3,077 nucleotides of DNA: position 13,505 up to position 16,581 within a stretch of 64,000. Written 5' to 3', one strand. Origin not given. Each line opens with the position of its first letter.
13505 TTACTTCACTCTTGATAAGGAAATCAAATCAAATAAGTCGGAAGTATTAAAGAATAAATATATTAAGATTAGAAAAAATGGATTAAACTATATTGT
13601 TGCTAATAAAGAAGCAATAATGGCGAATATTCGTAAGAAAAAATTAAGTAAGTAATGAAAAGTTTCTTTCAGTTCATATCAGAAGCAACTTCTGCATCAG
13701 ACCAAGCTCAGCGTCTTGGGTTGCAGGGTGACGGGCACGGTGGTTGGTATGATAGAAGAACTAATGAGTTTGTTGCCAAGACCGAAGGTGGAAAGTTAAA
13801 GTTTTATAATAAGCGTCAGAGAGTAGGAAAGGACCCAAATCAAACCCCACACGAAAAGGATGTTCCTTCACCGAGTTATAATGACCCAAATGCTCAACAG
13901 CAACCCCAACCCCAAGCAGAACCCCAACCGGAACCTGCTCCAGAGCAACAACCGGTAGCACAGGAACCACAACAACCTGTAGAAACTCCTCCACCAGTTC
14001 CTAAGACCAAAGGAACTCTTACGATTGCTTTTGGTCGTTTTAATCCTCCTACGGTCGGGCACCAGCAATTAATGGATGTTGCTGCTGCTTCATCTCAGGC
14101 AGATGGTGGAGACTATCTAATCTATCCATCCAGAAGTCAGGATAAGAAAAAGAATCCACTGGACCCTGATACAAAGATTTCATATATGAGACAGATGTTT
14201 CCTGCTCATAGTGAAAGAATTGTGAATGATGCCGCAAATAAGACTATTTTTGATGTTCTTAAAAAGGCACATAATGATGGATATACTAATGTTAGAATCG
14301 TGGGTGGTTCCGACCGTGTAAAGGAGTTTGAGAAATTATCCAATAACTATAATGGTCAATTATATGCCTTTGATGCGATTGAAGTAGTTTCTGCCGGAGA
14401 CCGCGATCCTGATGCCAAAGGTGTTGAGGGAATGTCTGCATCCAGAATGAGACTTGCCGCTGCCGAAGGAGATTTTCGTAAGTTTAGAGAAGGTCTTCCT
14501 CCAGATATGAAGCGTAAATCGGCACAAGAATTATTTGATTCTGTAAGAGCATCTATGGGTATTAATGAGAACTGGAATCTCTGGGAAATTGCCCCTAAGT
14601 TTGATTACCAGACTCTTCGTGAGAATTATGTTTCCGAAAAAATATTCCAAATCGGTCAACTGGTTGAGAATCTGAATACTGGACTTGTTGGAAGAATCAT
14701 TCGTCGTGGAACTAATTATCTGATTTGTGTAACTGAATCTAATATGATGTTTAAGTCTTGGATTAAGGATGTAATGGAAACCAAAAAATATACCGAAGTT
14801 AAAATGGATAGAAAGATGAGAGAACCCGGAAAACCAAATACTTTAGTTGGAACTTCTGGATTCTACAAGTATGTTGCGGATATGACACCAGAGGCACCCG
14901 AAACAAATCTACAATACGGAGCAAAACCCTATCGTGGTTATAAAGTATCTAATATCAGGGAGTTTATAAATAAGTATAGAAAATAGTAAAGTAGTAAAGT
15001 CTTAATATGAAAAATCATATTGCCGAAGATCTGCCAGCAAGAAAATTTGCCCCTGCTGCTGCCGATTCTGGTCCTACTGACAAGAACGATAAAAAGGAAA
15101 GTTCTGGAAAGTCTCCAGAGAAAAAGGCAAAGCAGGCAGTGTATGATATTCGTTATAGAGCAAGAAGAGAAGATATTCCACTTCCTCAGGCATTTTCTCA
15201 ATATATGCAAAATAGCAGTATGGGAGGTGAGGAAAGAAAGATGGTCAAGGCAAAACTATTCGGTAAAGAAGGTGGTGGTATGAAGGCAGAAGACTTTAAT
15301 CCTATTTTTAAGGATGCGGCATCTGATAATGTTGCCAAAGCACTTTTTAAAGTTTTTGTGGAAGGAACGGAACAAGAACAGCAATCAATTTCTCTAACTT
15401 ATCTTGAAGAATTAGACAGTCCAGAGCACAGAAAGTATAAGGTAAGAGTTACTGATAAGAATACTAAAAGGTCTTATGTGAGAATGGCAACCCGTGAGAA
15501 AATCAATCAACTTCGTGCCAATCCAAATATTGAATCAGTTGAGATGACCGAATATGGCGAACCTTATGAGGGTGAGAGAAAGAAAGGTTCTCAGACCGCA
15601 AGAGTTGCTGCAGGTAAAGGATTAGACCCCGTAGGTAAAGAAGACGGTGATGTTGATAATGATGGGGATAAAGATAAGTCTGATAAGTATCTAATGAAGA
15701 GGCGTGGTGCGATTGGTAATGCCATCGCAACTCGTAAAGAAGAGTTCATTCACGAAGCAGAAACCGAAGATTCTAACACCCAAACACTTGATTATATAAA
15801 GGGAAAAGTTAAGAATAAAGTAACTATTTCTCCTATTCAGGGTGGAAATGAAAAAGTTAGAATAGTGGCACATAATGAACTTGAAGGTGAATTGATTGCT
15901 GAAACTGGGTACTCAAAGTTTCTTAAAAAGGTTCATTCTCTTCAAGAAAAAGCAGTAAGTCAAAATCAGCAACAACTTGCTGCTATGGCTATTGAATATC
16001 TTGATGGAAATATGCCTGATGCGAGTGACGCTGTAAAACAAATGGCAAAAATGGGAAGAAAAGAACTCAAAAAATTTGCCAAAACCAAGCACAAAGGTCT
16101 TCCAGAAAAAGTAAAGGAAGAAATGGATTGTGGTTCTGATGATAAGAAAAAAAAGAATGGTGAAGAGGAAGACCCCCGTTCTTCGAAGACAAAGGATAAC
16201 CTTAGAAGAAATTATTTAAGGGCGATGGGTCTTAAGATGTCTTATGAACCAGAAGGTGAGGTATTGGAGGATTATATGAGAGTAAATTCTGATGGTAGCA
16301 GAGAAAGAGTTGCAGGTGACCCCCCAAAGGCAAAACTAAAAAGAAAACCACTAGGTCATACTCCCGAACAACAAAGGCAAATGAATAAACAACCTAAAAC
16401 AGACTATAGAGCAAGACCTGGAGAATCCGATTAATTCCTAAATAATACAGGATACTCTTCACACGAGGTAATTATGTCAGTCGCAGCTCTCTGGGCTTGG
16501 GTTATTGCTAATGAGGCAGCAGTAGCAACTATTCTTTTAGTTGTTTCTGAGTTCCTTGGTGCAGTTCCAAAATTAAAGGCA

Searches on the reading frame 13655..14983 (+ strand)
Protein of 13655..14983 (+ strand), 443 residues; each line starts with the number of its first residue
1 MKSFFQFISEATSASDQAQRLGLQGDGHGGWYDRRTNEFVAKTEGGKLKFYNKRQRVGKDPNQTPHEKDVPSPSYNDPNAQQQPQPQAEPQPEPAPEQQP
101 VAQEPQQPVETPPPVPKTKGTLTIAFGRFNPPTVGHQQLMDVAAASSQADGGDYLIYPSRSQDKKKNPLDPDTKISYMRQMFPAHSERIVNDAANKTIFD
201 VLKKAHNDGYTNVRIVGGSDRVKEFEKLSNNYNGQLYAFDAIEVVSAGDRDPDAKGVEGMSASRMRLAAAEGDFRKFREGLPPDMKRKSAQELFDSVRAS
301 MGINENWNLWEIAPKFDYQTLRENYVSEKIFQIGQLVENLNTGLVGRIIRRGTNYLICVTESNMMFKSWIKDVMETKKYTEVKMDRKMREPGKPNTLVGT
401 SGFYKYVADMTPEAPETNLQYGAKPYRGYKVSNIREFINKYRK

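Call 58: search_protein_families(library=phrogs, proteins=[window:13655-14983:+], max_evalue=0.00001)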
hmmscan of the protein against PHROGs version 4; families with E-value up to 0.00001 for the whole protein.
window:13655-14983:+ (443 aa): 5 families
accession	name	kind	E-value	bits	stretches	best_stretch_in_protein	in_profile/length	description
phrog_395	-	other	2.2e-104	351.2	1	114-413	5-290/373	cytidyltransferase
phrog_3041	-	other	9.4e-68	230.2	1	117-382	47-317/678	cytidyltransferase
phrog_455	-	unknown function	2.8e-49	170.3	1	118-385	418-692/764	-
phrog_4808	-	DNA, RNA and nucleotide metabolism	6.5e-12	46.2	1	318-387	9-78/91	ribonucleotide reductase alpha subunit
phrog_22379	-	unknown function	1.1e-07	32.5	1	322-376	20-73/435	-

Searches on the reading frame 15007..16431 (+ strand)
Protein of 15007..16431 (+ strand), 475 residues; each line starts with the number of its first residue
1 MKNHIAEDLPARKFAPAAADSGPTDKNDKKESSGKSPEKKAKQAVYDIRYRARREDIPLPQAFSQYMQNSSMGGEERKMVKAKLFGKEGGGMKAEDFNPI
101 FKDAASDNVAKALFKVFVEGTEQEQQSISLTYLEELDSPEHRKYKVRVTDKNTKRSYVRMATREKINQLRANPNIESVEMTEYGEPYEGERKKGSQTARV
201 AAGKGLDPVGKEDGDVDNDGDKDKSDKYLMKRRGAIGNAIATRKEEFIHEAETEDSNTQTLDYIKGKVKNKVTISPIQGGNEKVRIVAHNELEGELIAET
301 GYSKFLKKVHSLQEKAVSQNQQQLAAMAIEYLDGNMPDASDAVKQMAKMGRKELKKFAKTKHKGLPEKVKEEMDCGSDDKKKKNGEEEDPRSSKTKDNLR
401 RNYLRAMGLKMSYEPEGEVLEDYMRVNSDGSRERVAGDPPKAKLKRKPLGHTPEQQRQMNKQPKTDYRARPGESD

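Call 58: search_protein_families(library=phrogs, proteins=[window:15007-16431:+], max_evalue=0.00001)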
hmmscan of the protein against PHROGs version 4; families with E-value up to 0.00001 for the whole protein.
window:15007-16431:+ (475 aa): 6 families
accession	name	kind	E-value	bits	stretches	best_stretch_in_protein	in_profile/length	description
phrog_3326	-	unknown function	5.2e-45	155.4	2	38-200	2-142/498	-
phrog_4359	-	unknown function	4.8e-14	53.9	1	184-250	200-254/262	-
phrog_38880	-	unknown function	1e-11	46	1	201-244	21-64/324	-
phrog_30268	-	unknown function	1.8e-09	39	1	306-372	24-90/91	-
phrog_28725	-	unknown function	2.3e-07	32.1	1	316-411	3-99/201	-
phrog_22379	-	unknown function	3.9e-06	27.4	1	210-251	279-318/435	-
